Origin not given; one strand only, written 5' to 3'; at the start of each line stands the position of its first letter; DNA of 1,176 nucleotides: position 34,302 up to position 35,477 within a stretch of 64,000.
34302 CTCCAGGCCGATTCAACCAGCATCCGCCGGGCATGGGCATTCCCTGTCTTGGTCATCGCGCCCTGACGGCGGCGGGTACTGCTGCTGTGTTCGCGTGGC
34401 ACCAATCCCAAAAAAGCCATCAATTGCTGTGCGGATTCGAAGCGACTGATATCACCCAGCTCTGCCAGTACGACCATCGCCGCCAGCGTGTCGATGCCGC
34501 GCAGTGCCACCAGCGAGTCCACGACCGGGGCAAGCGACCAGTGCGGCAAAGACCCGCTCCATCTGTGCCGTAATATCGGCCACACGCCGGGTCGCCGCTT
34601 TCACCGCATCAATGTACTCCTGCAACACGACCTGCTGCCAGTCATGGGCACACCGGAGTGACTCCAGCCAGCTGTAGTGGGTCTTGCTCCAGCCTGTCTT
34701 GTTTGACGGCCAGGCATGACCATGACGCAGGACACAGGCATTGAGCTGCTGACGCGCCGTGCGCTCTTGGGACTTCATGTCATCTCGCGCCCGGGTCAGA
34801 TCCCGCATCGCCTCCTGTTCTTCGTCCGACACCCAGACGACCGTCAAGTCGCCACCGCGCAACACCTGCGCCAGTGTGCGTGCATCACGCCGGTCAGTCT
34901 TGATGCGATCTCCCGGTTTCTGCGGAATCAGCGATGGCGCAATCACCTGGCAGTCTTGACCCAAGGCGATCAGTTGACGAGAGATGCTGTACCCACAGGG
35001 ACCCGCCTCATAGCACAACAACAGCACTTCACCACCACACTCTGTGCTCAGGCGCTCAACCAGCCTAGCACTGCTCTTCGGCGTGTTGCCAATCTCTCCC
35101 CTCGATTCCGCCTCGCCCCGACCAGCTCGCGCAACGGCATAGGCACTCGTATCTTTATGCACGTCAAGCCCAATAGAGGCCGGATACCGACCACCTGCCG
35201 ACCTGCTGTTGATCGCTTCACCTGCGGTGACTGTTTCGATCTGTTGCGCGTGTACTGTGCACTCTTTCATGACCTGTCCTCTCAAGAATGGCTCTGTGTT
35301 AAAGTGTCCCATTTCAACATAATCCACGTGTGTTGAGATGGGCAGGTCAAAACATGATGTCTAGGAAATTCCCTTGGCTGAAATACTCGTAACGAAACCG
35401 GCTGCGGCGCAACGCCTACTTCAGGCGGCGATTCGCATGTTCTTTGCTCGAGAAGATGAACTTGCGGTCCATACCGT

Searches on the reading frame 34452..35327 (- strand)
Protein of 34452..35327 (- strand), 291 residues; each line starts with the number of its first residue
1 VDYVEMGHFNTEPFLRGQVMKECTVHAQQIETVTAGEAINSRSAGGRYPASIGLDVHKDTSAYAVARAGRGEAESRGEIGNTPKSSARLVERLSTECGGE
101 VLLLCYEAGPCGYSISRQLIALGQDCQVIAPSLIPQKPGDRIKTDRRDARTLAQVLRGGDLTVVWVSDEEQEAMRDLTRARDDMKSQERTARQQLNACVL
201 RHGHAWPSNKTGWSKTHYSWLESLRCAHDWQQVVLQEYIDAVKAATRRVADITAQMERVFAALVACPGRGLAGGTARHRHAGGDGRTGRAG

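Call 44: search_protein_families(library=pfam, proteins=[window:34452-35327:-], max_evalue=0.001)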
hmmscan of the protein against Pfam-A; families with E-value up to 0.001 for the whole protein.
window:34452-35327:- (291 aa): 1 family
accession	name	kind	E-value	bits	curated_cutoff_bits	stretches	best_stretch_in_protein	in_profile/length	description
PF01548.23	DEDD_Tnp_IS110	-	3.6e-17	63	29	1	52-199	1-150/155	Transposase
